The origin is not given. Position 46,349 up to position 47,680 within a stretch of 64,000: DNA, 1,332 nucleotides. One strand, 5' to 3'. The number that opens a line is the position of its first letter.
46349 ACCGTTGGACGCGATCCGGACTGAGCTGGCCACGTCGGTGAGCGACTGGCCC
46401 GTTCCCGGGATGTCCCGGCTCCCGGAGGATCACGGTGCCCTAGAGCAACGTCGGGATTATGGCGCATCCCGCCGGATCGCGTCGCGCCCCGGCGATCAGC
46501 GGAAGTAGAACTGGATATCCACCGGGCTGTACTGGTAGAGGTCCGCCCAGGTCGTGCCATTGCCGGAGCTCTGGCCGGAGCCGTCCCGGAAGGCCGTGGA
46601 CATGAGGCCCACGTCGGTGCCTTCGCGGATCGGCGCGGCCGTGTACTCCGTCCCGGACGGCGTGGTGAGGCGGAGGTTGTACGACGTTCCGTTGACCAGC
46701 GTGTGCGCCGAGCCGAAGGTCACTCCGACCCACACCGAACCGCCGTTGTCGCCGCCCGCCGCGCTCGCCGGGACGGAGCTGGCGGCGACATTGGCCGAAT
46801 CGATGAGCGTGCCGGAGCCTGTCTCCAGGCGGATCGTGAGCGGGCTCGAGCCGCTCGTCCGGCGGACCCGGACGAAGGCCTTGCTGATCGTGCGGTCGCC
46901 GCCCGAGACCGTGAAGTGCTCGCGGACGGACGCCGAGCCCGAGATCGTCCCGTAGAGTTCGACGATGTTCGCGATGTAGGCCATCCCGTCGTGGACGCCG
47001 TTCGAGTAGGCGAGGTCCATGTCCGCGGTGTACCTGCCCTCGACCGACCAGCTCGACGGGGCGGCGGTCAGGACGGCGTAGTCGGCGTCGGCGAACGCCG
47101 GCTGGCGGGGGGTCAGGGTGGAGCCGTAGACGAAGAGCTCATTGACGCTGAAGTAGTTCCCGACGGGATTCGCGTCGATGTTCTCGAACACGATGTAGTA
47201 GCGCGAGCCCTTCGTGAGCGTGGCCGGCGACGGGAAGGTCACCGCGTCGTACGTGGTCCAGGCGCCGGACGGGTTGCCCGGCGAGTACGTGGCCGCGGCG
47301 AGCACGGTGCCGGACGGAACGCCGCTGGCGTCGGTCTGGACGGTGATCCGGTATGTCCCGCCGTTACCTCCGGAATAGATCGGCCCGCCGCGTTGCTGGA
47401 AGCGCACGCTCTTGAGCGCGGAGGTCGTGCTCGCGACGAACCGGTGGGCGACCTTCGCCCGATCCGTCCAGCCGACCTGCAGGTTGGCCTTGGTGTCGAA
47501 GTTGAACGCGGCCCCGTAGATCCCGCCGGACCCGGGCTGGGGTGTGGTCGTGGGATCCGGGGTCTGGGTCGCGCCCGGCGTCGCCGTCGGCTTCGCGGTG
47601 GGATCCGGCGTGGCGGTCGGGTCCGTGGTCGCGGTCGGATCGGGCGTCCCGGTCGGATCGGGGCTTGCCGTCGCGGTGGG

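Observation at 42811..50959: Tandem array of four diversified paralogous secreted proteins sharing an unrecognised ~340 aa C-terminal domain, embedded in a glycan-biosynthesis locus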

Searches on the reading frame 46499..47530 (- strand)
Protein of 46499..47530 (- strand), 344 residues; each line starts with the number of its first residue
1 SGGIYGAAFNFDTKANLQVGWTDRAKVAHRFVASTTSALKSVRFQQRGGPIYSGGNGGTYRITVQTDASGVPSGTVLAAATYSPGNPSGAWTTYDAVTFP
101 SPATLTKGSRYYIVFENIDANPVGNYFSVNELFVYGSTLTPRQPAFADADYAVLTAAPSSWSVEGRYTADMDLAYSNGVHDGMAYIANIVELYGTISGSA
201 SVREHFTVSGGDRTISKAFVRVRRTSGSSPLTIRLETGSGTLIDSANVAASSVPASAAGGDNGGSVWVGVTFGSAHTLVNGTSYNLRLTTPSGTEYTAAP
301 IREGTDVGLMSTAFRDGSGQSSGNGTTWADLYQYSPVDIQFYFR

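Call 8: find_homologous_proteins(query=window:46499-47530:-)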
Query window:46499-47530:- (344 aa): 191 proteins with E <= 0.001 among 8000 candidates; the best 120 are listed.
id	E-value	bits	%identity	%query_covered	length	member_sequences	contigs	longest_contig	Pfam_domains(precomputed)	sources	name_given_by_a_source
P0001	4.1e-170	584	76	99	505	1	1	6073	PF16656.12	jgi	jgi:hypothetical protein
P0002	8.7e-161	553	73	99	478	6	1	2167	PF16656.12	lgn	-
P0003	3.4e-149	515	78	88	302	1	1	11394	-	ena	-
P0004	3.4e-137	476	63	99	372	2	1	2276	-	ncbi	-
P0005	3.5e-135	469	61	99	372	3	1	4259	-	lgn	-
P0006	7.2e-135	468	65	99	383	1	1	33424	-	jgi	jgi:hypothetical protein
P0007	8.7e-135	468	63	99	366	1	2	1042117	-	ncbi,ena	-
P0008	1.0e-134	468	64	99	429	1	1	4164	-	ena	-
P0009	3.5e-134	466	63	99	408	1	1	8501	-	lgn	-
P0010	1.0e-133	464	64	99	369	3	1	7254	-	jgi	jgi:hypothetical protein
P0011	5.6e-132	459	64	99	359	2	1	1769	-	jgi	jgi:hypothetical protein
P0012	1.4e-131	457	61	99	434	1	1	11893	PF00041.28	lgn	-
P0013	4.8e-131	455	60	99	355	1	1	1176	PF13313.12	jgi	jgi:hypothetical protein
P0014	8.6e-130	451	62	99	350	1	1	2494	-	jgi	jgi:hypothetical protein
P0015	9.3e-130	451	61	99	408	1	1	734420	-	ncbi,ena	-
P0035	2.4e-116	407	57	97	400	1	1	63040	PF13313.12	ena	-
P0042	1.0e-109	385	54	100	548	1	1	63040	PF13313.12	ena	-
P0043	1.0e-108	382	55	97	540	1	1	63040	PF13313.12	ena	-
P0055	1.5e-103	365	53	100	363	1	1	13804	-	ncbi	ncbi:MAG: hypothetical protein V2A79_03755 [Planctomycetota bacterium]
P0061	7.6e-103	363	53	100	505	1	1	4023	PF13313.12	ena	-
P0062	8.7e-102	359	53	99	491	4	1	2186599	PF16656.12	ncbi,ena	-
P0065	6.5e-101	356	51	99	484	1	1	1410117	-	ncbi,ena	-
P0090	1.9e-92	329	48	99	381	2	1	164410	-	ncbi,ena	-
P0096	1.8e-89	319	48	99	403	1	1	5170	PF13313.12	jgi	jgi:hypothetical protein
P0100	1.1e-87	313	55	83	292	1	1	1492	PF13313.12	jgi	jgi:hypothetical protein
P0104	1.0e-83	300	49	99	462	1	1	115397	PF13313.12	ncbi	-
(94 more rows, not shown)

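Call 9: search_solved_structures(query=window:46499-47530:-, max_evalue=10, show_alignments=2)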
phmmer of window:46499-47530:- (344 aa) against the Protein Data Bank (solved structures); distinct sequences matched with E-value up to 10: 7.
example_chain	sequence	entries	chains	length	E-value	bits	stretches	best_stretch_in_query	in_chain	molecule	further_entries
1i7k_A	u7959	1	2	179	0.36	13.7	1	229-302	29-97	UBIQUITIN-CONJUGATING ENZYME E2 H10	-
4yii_U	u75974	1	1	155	0.37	13.7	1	230-302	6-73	Ubiquitin-conjugating enzyme E2 C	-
8tau_Q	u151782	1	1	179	0.38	13.6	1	229-302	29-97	Ubiquitin-conjugating enzyme E2 C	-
5l9u_U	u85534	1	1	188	0.38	13.6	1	230-302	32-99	Ubiquitin-conjugating enzyme E2 C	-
5khr_Q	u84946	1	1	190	0.42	13.5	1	230-302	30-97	Ubiquitin-conjugating enzyme E2 C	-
8tar_Q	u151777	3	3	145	0.58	13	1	242-302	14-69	Ubiquitin-conjugating enzyme E2 C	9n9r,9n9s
5a31_Q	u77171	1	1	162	0.74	12.7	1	244-302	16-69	FUSION PROTEIN - UBIQUITIN-CONJUGATING ENZYME E2 C, UBIQUITIN-CONJUGATING ENZYME E2 S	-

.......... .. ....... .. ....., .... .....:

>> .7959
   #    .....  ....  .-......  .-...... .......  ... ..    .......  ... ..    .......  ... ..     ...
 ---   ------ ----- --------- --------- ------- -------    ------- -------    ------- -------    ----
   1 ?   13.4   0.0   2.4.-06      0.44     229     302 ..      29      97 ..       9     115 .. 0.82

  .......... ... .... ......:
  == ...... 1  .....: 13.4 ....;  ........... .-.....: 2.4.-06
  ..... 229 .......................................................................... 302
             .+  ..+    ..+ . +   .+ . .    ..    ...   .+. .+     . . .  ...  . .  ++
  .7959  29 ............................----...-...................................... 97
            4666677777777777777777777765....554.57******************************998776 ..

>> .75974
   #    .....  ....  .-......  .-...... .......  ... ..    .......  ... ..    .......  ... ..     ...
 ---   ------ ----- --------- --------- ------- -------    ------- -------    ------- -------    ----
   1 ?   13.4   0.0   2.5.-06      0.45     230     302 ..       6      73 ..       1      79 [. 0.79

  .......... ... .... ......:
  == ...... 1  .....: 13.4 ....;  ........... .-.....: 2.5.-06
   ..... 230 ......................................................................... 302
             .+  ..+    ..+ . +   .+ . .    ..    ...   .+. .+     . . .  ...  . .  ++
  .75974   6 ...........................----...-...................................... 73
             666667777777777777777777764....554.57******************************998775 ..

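Call 12: search_solved_structures(query=A2, max_evalue=10, show_alignments=3)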
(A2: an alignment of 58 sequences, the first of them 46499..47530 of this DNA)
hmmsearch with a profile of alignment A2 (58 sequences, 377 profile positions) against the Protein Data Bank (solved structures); distinct sequences matched with E-value up to 10: 0.

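Call 13: search_protein_families(library=pfam, alignment_id=A2, max_evalue=0.01)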
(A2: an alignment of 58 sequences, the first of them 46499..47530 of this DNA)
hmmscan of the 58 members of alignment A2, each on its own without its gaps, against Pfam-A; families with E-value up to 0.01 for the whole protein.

A. member 1, window:46499-47530:- (344 aa): 0 families

B. families by the number of members that match (of 58 scanned): 5 families
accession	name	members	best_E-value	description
PF13313.11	DUF4082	19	3.5e-07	Domain of unknown function (DUF4082)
PF18560.7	Lectin_like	3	0.0035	Lectin like domain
PF14054.11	DUF4249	1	0.00016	Domain of unknown function (DUF4249)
PF25697.1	EBNA2_N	1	0.0016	EBNA-2 N-terminal dimerization domain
PF03422.21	CBM_6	1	0.0069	Carbohydrate binding module (family 6)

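Call 16: predict_structure(alignment_id=A2)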
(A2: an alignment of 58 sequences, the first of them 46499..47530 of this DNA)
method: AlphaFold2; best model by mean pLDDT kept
length: 344 residues; sequences in the alignment: 58
mean_pLDDT: 94.8   pTM: 0.91
mean pLDDT of the five models: 94.8, 94.8, 94.6, 94.0, 93.5
residues with pLDDT >= 90: 301; 70-90: 40; 50-70: 2; < 50: 1
segments of 3 or more residues with pLDDT < 50: none
pLDDT, mean of each block of 10 residues (from residue 1): 85 92 89 98 91 92 98 98 88 94 99 97 93 89 91 90 95 98 95 97 98 98 98 98 99 92 92 98 99 98 95 97 97 97 98
secondary structure, 60 per line:
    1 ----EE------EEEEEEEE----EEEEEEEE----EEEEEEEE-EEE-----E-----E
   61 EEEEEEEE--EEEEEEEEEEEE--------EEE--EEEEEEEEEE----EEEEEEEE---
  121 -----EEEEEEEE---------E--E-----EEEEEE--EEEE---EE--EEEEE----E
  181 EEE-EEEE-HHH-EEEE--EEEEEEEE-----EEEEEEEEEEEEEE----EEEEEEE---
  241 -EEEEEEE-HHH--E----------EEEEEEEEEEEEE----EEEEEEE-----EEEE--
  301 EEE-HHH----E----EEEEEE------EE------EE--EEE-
elements in order: E13-20 E25-32 E37-44 E46-48 E60-68 E71-82 E91-93 E96-105 E110-117 E126-133 E152-157 E160-163 E171-175 E180-183 E185-188 E194-197 E200-207 E213-226 E231-237 E242-248 E266-278 E283-289 E295-298 E301-303 E317-322 E341-343

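Call 24: find_related_loci(query=A3, collection=genome_contigs, flank=10000)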
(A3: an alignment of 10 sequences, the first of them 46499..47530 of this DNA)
Query A3 (344 aa) in genome_contigs; peptide patterns used: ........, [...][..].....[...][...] (x = any residue, [..] = any of these).
34 stretches matched a pattern; 4 encode a relative of the query (tblastn E <= 1e-3); 4 distinct loci.
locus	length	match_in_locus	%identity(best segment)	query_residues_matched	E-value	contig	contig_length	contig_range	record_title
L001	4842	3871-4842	73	3-325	1e-153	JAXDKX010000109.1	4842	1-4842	MAG: Chloroflexota bacterium isolate BP_604 scaffold_307739, whole genome shotgun sequence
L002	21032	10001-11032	71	3-344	3e-149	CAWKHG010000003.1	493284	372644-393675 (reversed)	MAG: uncultured Chloroflexia bacterium isolate MFD09212.bin.2.197 genome assembly, contig: contig_46797, whole genome sh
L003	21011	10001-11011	61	3-343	4e-136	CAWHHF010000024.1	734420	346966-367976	MAG: uncultured Chloroflexia bacterium isolate MFD01872.bin.3.159 genome assembly, contig: contig_99937, whole genome sh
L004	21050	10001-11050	58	3-344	1e-127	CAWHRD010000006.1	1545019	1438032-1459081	MAG: uncultured Chloroflexia bacterium isolate MFD05942.bin.3.408 genome assembly, contig: contig_6647, whole genome sho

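Call 28: fold_search(model_id=the predicted structure, library=pdb)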
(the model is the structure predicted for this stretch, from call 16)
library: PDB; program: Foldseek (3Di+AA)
matches with E <= 10: 806; with E <= 0.001: 8
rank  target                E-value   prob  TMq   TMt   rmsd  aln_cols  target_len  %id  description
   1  9eui_Q                9.4e-06  1.00  0.32  0.13  39.4       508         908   13  Cryo-EM structure of Staphylococcus aureus bacteriophage phi812 baseplate in the post-contraction state - complete (released 2025-04-09)
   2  9euj_G                2.5e-05  1.00  0.35  0.16  20.3       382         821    8  Cryo-EM structure of Staphylococcus aureus bacteriophage phi812 baseplate in the post-contraction state - sheath initi (released 2025-04-09)
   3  9euf_0                2.1e-04  1.00  0.30  0.10  26.1       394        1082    7  Cryo-EM structure of Staphylococcus aureus bacteriophage phi812 baseplate in the pre-contraction state - complete (released 2025-04-09)
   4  8zdp_v                3.3e-04  1.00  0.30  0.15  88.8       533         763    9  Cryo-EM structure of Mycobacteriophage Douge Central fiber (gp20) (released 2025-06-25)
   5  8zdq_v                3.3e-04  1.00  0.30  0.13  88.8       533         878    9  Cryo-EM structure of Mycobacteriophage Douge complete baseplate (gp13, gp17, gp23, gp16, gp18 and gp20) (released 2025-06-25)
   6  6b4s_A                5.0e-04  0.41  0.15  0.14  20.3       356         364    7  Crystal Structure of Brazil nut (Bertholletia excelsa) allergen Ber e 2 (released 2018-12-12)
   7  8uai_F                7.3e-04  0.47  0.15  0.13  20.8       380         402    8  Crystal structure of hetero hexameric hazelnut allergen Cor a 9 (released 2024-05-15)
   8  9b8i                  8.5e-04  0.51  0.17  0.09  24.0       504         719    9  Cryo-EM structure of the E. coli cellulose synthase BcsB-BcsC fusion protein (released 2025-02-19)
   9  6t1d_A                1.1e-03  0.63  0.20  0.21  17.8       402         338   10  Pleurotus Ostreatus Lectin (POL), compelx with melibiose (released 2020-02-19)
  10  8uai_C                2.1e-03  0.35  0.15  0.13  20.7       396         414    8  Crystal structure of hetero hexameric hazelnut allergen Cor a 9 (released 2024-05-15)
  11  6b4s_B                2.9e-03  0.28  0.15  0.15  19.9       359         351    8  Crystal Structure of Brazil nut (Bertholletia excelsa) allergen Ber e 2 (released 2018-12-12)
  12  9fmt_C                3.4e-03  0.66  0.20  0.12  23.7       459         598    9  Cryo-EM structure of the BcsB hexameric crown from the E. coli cellulose secretion macrocomplex (released 2024-10-16)
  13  2d5h_B                3.4e-03  0.38  0.16  0.15  19.8       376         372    7  Crystal Structure of Recombinant Soybean Proglycinin A3B4 subunit, its Comparison with Mature Glycinin A3B4 subunit, R (released 2006-11-14)
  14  7vrn_A                3.4e-03  0.16  0.13  0.12  22.7       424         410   11  Structure of infectious bursal disease virus Gt strain (released 2022-03-30)
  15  6lfp                  3.5e-03  0.54  0.18  0.12  19.5       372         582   10  Cry3Aa protein for enzyme entrapment (released 2020-10-14)
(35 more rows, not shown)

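Call 36: find_encoding_contigs(protein=P0007, flank=10000, max_places=2)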
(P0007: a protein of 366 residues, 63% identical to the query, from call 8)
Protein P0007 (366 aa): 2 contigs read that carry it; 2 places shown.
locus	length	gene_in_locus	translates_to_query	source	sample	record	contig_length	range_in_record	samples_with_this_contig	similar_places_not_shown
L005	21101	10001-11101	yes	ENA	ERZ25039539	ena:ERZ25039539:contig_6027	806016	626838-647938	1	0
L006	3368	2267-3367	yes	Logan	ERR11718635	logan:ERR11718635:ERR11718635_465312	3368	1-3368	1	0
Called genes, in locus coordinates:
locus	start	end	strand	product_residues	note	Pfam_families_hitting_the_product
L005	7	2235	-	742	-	-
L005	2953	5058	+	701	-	-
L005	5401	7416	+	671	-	PF16656:Pur_ac_phosph_N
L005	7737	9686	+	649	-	-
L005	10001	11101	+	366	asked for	-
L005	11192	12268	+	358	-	PF13439:Glyco_transf_4 (weak), PF13579:Glyco_trans_4_4, PF13692:Glyco_trans_1_4 (faint)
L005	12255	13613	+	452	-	PF04932:Wzy_C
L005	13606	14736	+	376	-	PF13439:Glyco_transf_4, PF13579:Glyco_trans_4_4, PF20706:GT4-conflict (weak), PF00534:Glycos_transf_1, PF13692:Glyco_trans_1_4, PF13524:Glyco_trans_1_2 (weak)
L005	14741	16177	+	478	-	PF23019:DUF7033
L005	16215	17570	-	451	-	PF13440:Polysacc_synt_3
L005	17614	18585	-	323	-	PF01073:3Beta_HSD, PF01370:Epimerase, PF02719:Polysacc_synt_2 (weak), PF04321:RmlD_sub_bind, PF07993:NAD_binding_4 (faint), PF13460:NAD_binding_10, PF16363:GDP_Man_Dehyd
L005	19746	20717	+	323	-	PF00733:Asn_synthase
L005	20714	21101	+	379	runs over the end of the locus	PF13439:Glyco_transf_4, PF13477:Glyco_trans_4_2 (weak), PF13579:Glyco_trans_4_4, PF20706:GT4-conflict, PF00534:Glycos_transf_1, PF13692:Glyco_trans_1_4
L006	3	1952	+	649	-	?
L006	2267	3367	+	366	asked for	?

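Call 37: find_encoding_contigs(protein=P0062, flank=10000, max_places=2)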
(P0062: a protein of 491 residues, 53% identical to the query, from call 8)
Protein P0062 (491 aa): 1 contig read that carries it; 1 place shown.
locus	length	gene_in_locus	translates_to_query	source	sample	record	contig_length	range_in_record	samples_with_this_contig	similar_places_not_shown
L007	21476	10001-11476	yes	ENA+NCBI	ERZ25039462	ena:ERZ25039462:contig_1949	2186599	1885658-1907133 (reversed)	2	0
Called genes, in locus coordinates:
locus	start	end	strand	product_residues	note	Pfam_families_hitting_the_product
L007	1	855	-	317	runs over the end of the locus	-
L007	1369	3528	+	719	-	-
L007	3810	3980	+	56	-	-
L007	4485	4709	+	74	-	-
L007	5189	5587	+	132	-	-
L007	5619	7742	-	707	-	PF00155:Aminotran_1_2, PF01041:DegT_DnrJ_EryC1, PF01053:Cys_Met_Meta_PP (faint), PF01212:Beta_elim_lyase (weak), PF01408:GFO_IDH_MocA, PF02894:GFO_IDH_MocA_C, PF22725:GFO_IDH_MocA_C3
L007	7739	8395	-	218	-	PF14602:Hexapep_2 (faint), PF25084:LbH_EIF2B (weak), PF25087:GMPPB_C (weak), PF00132:Hexapep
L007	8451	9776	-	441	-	PF03721:UDPG_MGDP_dh_N, PF00984:UDPG_MGDP_dh, PF03720:UDPG_MGDP_dh_C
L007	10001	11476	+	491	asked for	PF16656:Pur_ac_phosph_N (faint)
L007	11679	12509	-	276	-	-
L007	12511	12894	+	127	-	-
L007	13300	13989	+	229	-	-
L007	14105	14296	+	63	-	-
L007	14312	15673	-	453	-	PF04932:Wzy_C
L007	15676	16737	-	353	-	PF13439:Glyco_transf_4 (weak)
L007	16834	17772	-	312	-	PF01073:3Beta_HSD, PF01370:Epimerase, PF02719:Polysacc_synt_2, PF04321:RmlD_sub_bind, PF05368:NmrA (weak), PF13460:NAD_binding_10, PF16363:GDP_Man_Dehyd, PF07993:NAD_binding_4 (weak)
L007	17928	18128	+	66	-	-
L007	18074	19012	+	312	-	PF13439:Glyco_transf_4, PF13579:Glyco_trans_4_4, PF20706:GT4-conflict (weak), PF00534:Glycos_transf_1, PF13692:Glyco_trans_1_4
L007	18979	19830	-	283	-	-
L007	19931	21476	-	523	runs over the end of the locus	PF01656:CbiA (weak), PF10609:ParA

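Call 38: find_encoding_contigs(protein=P0065, flank=10000, max_places=2)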
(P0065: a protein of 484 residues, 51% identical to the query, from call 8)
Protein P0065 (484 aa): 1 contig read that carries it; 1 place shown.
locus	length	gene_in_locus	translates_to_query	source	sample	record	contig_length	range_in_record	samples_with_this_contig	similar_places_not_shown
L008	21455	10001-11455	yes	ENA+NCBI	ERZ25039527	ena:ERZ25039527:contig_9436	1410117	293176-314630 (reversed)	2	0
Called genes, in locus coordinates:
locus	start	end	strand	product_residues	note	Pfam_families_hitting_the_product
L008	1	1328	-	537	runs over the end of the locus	PF00118:Cpn60_TCP1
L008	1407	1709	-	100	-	PF00166:Cpn10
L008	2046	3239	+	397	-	PF13477:Glyco_trans_4_2 (weak), PF13439:Glyco_transf_4, PF13579:Glyco_trans_4_4, PF00534:Glycos_transf_1, PF13692:Glyco_trans_1_4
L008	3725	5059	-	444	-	-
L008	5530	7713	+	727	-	-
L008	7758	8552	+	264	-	-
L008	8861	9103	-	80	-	-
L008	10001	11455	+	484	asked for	-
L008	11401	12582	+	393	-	PF13313:DUF4082 (faint)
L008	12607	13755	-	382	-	PF13477:Glyco_trans_4_2 (weak), PF13439:Glyco_transf_4, PF13579:Glyco_trans_4_4, PF20706:GT4-conflict (faint), PF00534:Glycos_transf_1, PF13692:Glyco_trans_1_4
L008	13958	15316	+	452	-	PF01943:Polysacc_synt (faint), PF13440:Polysacc_synt_3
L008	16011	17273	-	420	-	PF04932:Wzy_C (weak)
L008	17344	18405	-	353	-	PF13439:Glyco_transf_4, PF13579:Glyco_trans_4_4, PF13692:Glyco_trans_1_4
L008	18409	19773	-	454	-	-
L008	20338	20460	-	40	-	PF01370:Epimerase (weak), PF16363:GDP_Man_Dehyd (weak)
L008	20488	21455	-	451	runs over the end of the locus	PF03446:NAD_binding_2 (weak), PF03721:UDPG_MGDP_dh_N, PF00984:UDPG_MGDP_dh, PF03720:UDPG_MGDP_dh_C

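Call 39: find_encoding_contigs(protein=P0090, flank=10000, max_places=1)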
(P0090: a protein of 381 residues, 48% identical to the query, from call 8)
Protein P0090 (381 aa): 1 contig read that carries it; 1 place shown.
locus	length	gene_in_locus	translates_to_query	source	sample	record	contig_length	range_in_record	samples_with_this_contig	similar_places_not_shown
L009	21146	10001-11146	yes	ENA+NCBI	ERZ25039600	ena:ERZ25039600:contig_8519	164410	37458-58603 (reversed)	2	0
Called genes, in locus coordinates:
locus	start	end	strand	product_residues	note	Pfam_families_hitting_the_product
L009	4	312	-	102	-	PF00166:Cpn10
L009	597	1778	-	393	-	-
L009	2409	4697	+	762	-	PF16655:PhoD_N (faint), PF00041:fn3 (faint), PF16656:Pur_ac_phosph_N, PF23376:Fn3_VIN3 (faint), PF16656:Pur_ac_phosph_N (weak)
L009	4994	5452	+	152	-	-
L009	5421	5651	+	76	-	-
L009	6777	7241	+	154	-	-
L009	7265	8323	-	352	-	PF13439:Glyco_transf_4, PF13579:Glyco_trans_4_4, PF13524:Glyco_trans_1_2 (weak)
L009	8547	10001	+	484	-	-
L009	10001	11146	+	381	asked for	-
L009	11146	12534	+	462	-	PF01943:Polysacc_synt, PF13440:Polysacc_synt_3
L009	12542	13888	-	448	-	PF04932:Wzy_C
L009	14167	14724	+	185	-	-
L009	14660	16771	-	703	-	PF13807:GNVR (faint)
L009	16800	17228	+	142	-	-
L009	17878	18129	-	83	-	PF01370:Epimerase, PF16363:GDP_Man_Dehyd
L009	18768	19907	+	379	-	PF13439:Glyco_transf_4, PF13579:Glyco_trans_4_4, PF00534:Glycos_transf_1, PF13692:Glyco_trans_1_4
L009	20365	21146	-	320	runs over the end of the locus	-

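Call 40: find_encoding_contigs(protein=P0104, flank=10000, max_places=1)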
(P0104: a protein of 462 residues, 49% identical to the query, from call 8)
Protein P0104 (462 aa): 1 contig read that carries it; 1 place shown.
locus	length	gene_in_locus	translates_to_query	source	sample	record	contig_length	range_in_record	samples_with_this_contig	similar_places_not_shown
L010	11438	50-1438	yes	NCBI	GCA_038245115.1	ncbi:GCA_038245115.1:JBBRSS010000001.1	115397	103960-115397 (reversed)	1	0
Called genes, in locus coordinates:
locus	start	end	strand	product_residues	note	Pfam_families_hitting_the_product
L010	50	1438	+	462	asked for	PF13313:DUF4082 (faint)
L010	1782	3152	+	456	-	-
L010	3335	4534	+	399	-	PF13229:Beta_helix (faint)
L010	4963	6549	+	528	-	-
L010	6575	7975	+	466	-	-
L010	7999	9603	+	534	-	PF22842:Pel9A-like_beta_helix, PF13229:Beta_helix (weak)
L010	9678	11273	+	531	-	PF05345:He_PIG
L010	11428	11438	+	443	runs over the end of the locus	PF12708:Pect-lyase_RHGA_epim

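Call 41: find_encoding_contigs(protein=P0055, flank=10000, max_places=1)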
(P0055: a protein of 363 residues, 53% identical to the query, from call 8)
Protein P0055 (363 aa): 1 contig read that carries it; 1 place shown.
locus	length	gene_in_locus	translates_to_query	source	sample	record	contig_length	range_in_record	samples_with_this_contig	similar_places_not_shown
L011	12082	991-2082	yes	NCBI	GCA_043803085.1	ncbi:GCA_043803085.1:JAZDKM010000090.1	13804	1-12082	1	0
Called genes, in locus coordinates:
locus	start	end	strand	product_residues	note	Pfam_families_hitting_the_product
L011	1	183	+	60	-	?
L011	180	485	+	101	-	-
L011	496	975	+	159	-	-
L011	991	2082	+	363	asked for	-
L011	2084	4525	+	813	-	-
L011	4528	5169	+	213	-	-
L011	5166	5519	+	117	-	PF05521:Phage_HCP (weak)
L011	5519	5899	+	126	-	-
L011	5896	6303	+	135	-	-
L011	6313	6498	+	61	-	-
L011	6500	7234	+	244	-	-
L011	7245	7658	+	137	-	PF06199:Phage_tail_2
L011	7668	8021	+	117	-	-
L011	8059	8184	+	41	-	-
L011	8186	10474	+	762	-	-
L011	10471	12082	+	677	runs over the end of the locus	-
